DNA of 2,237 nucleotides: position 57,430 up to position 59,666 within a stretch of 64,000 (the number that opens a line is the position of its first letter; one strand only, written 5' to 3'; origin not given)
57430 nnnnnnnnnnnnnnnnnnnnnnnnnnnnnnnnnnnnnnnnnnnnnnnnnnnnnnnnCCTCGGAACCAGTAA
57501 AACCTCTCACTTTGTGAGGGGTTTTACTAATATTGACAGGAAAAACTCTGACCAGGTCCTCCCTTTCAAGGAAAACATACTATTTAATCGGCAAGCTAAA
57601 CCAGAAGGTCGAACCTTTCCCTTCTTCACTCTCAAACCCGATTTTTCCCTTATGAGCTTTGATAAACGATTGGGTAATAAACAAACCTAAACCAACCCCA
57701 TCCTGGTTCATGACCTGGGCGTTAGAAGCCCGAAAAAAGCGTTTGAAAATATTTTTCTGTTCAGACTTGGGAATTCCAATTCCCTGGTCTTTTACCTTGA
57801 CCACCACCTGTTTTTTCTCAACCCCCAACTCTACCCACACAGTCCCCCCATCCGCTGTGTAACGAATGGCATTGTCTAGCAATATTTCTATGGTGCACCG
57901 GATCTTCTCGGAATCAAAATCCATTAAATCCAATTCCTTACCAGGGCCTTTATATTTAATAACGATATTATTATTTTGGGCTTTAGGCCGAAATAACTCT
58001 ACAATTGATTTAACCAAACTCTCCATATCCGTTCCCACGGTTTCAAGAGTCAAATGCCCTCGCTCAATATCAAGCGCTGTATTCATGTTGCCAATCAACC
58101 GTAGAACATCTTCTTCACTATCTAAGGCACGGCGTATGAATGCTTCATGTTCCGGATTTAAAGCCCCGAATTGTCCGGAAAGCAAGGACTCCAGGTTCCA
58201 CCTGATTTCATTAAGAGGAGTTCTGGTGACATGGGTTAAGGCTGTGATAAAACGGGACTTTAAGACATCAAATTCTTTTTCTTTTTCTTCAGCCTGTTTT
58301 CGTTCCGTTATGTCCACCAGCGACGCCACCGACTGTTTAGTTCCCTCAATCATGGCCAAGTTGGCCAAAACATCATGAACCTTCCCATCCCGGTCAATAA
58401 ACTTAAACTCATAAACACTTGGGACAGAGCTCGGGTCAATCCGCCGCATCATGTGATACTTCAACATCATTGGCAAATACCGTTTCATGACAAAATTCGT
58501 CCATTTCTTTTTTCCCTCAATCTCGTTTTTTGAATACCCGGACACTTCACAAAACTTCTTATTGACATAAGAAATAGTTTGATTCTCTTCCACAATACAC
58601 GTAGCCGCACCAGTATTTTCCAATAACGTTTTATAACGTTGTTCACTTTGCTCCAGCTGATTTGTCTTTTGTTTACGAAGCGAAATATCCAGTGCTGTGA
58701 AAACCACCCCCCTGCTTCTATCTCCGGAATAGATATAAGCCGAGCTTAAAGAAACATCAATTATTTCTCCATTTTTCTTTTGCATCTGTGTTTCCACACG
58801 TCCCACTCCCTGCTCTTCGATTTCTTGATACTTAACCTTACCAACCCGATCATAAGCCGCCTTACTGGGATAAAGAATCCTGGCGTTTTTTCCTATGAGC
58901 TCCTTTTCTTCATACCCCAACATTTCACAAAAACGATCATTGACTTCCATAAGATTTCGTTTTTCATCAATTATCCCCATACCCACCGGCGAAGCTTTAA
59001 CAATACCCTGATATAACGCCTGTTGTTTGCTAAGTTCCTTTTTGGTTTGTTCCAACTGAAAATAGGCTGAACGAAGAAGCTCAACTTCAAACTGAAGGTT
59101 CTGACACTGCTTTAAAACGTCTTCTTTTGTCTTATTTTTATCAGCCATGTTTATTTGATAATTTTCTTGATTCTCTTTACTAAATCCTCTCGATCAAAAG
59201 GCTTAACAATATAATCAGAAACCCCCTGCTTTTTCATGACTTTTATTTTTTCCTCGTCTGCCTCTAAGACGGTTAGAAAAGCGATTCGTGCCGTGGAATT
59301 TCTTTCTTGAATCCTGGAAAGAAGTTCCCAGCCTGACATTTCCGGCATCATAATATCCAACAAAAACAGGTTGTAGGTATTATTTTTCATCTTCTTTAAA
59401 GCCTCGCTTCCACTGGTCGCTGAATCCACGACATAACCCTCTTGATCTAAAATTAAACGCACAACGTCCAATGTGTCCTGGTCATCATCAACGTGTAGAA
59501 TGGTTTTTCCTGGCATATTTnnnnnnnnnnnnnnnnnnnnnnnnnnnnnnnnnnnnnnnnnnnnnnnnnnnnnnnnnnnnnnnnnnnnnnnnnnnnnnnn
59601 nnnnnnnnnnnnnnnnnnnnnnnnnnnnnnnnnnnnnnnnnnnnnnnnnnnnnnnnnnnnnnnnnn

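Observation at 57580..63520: Signal-transduction cluster: PotD-like binding protein (frameshifted) - 977-aa TM multi-PAS kinase - lone receiver - cytoplasmic PAS kinase with paralogous PAS modules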

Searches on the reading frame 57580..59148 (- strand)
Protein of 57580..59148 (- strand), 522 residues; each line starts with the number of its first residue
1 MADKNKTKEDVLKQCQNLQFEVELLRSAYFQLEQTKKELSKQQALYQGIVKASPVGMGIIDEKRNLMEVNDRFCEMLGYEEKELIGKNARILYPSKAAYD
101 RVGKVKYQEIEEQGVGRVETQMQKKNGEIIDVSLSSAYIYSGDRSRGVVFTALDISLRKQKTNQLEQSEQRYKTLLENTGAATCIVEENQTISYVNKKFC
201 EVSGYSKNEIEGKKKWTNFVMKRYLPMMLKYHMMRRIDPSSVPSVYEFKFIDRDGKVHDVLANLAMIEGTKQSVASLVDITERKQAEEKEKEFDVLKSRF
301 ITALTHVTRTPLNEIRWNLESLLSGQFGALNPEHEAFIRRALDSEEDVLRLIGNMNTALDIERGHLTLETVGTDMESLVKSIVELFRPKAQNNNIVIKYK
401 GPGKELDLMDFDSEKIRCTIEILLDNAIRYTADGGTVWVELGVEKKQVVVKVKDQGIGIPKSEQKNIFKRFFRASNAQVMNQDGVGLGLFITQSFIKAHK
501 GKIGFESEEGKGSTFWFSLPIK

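Call 3: search_protein_families(library=pfam, proteins=[window:57580-59148:-], max_evalue=0.01)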
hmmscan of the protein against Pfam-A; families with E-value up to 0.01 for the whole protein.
window:57580-59148:- (522 aa): 11 families
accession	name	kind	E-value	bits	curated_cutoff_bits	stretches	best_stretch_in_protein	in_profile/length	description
PF02518.31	HATPase_c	-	3.8e-26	92.1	26.4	1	412-521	2-109/111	Histidine kinase-, DNA gyrase B-, and HSP90-like ATPase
PF13426.13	PAS_9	-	5.7e-25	88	27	2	54-156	1-102/103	PAS domain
PF00989.32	PAS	-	4.8e-23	81.8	22.6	2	45-155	2-113/113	PAS fold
PF13188.13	PAS_8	-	7.1e-16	57.9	21.8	2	45-97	2-55/65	PAS domain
PF08447.18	PAS_3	-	3.7e-13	50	25.6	2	193-267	2-75/89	PAS fold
PF08448.16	PAS_4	-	1.6e-09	38.4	23.1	1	51-99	2-50/110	PAS fold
PF24820.1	Diguanyl_cycl_sensor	-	1.4e-08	35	28.1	1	57-140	9-97/109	Diguanylate cyclase-like sensor domain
PF00512.31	HisKA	-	1.4e-07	31.9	26.9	1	297-357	2-59/66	His Kinase A (phospho-acceptor) domain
PF12860.13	PAS_7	-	4e-06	27.4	27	0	56-160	7-112/115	PAS fold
PF13581.12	HATPase_c_2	-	0.0027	18.2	27.4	1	423-498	39-111/127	Histidine kinase-like ATPase domain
PF24990.1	PAS_13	-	0.0045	17.7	27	0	191-232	11-36/143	ERT1/acuK family PAS domain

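Call 10: find_encoding_contigs(protein=window:57580-59148:-, flank=10000, max_places=6)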
Protein window:57580-59148:- (522 aa): 2 contigs read that carry it; 1 place shown.
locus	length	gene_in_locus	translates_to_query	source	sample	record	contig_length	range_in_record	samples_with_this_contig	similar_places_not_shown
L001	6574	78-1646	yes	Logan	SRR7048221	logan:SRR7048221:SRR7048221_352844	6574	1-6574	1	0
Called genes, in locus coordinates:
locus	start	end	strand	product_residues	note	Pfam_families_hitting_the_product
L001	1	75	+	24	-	?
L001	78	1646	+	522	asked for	PF00989:PAS, PF13188:PAS_8 (weak), PF13426:PAS_9, PF00989:PAS (weak), PF13188:PAS_8 (weak), PF13426:PAS_9, PF08447:PAS_3 (weak), PF02518:HATPase_c, +4 more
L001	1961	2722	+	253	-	-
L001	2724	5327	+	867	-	-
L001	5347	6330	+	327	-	-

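Call 21: search_protein_families(library=ncbifam, proteins=[window:57580-59148:-], max_evalue=0.00001)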
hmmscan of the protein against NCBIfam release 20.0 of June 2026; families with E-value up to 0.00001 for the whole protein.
window:57580-59148:- (522 aa): 85 families (the best 25 are shown)
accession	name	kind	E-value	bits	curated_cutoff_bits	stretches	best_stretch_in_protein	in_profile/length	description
NF047874.1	MASE3_PAS_HK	subfamily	4.8e-68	230.5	560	2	157-521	252-625/655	MASE3 domain-containing sensor histidine kinase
NF046044.1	PnpS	equivalog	1.7e-57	195.2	400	2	159-520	44-390/390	two-component system histidine kinase PnpS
NF033092.0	HK_WalK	equivalog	9.2e-47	159.9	725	1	163-521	251-594/594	cell wall metabolism sensor histidine kinase WalK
TIGR00229.1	sensory_box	domain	9.7e-47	158.2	22.9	2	166-289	1-125/126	PAS domain S-box protein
NF045595.1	HK_scytonemin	equivalog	4.1e-46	157.6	865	1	22-521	133-635/637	scytonemin biosynthesis sensor histidine kinase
TIGR02956.1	TMAO_torS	equivalog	1.2e-41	142.8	676.5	1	282-521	449-682/967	TMAO reductase system sensor histidine kinase/response regulator TorS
TIGR02966.1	phoR_proteo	equivalog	6e-40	137.3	334.2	1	166-518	2-332/333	phosphate regulon sensor histidine kinase PhoR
NF008468.0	PRK11360.1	equivalog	3.3e-38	131.5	646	2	163-522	261-609/616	two-component system sensor histidine kinase AtoS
NF033093.1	HK_VicK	exception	2e-36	125.6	680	1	274-520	193-434/448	cell wall metabolism sensor histidine kinase VicK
NF008302.0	PRK11091.1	equivalog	2.1e-36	125.4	838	2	279-520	265-504/779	aerobic respiration two-component sensor histidine kinase ArcB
NF041880.1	EPS_EpsF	equivalog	1.3e-35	122.9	900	1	163-520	136-492/492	response regulator EpsF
NF045911.1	TCSHisKinNblS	equivalog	6.9e-34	117.1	1000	1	159-521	255-620/621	two-component system sensor histidine kinase NblS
NF041735.1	hist_kin_RppB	equivalog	1.2e-33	116.6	400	1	300-520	219-438/438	two-component system sensor histidine kinase RppB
NF006800.0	PRK09303.1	equivalog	8.5e-33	113.8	342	1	284-521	138-377/383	histidine kinase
TIGR01386.1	cztS_silS_copS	subfamily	1.8e-31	109.6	292.55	1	298-520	242-457/457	heavy metal sensor histidine kinase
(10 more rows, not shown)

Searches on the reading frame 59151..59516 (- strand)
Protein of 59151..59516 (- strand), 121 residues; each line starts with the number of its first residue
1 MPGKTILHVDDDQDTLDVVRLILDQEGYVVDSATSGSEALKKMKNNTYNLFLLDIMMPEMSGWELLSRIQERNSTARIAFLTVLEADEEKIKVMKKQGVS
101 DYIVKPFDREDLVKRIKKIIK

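Call 3: search_protein_families(library=pfam, proteins=[window:59151-59516:-], max_evalue=0.01)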
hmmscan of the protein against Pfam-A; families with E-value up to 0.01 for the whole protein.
window:59151-59516:- (121 aa): 2 families
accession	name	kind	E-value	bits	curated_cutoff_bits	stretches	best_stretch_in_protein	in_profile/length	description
PF00072.30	Response_reg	-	1.8e-30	105.8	30.2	1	6-117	1-111/111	Response regulator receiver domain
PF20161.5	VpsR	-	4.6e-05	23.6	23.7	1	21-116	26-120/121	VpsR domain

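Call 18: list_cluster_members(proteins=[P0001, window:59151-59516:-, window:57580-59148:-, window:5243-6487:+, window:13045-14544:+])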
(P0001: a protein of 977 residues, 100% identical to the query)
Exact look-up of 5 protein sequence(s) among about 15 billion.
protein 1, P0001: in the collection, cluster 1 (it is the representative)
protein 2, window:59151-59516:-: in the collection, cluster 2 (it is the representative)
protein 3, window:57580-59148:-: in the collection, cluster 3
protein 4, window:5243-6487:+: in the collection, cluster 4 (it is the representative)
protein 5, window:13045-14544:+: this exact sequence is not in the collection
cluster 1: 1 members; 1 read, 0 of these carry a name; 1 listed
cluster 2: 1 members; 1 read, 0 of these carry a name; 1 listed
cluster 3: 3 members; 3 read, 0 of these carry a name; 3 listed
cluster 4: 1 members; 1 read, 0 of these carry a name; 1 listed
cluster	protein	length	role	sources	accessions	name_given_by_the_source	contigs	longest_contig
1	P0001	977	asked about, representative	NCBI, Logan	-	-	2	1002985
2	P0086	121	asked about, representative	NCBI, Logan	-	-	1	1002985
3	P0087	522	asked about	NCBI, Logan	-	-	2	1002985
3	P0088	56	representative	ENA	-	-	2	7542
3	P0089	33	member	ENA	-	-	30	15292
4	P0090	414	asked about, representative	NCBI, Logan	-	-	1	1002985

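Call 21: search_protein_families(library=ncbifam, proteins=[window:59151-59516:-], max_evalue=0.00001)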
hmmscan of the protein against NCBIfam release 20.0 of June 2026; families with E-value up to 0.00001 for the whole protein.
window:59151-59516:- (121 aa): 90 families (the best 25 are shown)
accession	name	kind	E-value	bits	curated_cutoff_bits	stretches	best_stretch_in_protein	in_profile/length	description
NF053854.1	RespRegPhoBBctds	equivalog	2.6e-27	95.7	270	1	6-121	1-116/225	two-component system response regulator PhoB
NF000402.1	vanR-B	exception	6.1e-24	84.7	480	1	6-120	5-117/219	vancomycin resistance response regulator transcription factor VanR-B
TIGR01387.1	cztR_silR_copR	subfamily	1.3e-23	83.8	279.2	1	6-120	1-114/218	heavy metal response regulator transcription factor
NF045991.1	RespRegCtrARhodob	equivalog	3.8e-23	82.4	350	1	6-121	3-117/224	response regulator transcription factor CtrA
NF041734.1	resp_reg_RppA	equivalog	1.5e-22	80.1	250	1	6-118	3-116/229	two-component system response regulator RppA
TIGR02154.1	PhoB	equivalog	6.1e-22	78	296.2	1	4-120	3-120/226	phosphate regulon transcriptional regulator PhoB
NF012227.0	AdeR_RR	equivalog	1.3e-21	77.1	340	1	3-120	11-126/239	efflux system response regulator transcription factor AdeR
NF033117.2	vanR_ACDEGLN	exception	5.4e-21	75.2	350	1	6-118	1-111/226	VanR-ABDEGLN family response regulator transcription factor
NF051850.1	RespRegRprY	equivalog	1e-20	74.1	370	1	6-120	7-120/234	response regulator transcription factor RprY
NF041733.1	resp_reg_CseB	equivalog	1.1e-20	74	350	1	5-120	2-115/228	two-component system response regulator CseB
NF040689.1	MtrAB_MtrA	equivalog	1.2e-20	73.8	300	1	6-118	1-111/219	MtrAB system response regulator MtrA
NF033120.0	vanR_FM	exception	2.1e-20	73.4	460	1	5-117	5-115/231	vancomycin resistance response regulator transcription factor, VanR-F/VanR-M family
NF052313.1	T9SS_RR_PorX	equivalog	2.5e-20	72.7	300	1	5-120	2-116/513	T9SS response regulator signal transducer PorX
NF045944.1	ResRegRpaBCyano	equivalog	4.9e-20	71.9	330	1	8-121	2-113/229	response regulator transcription factor RpaB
NF008567.0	PRK11517.1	equivalog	1.3e-19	70.4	353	1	6-118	3-113/223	response regulator transcription factor HprR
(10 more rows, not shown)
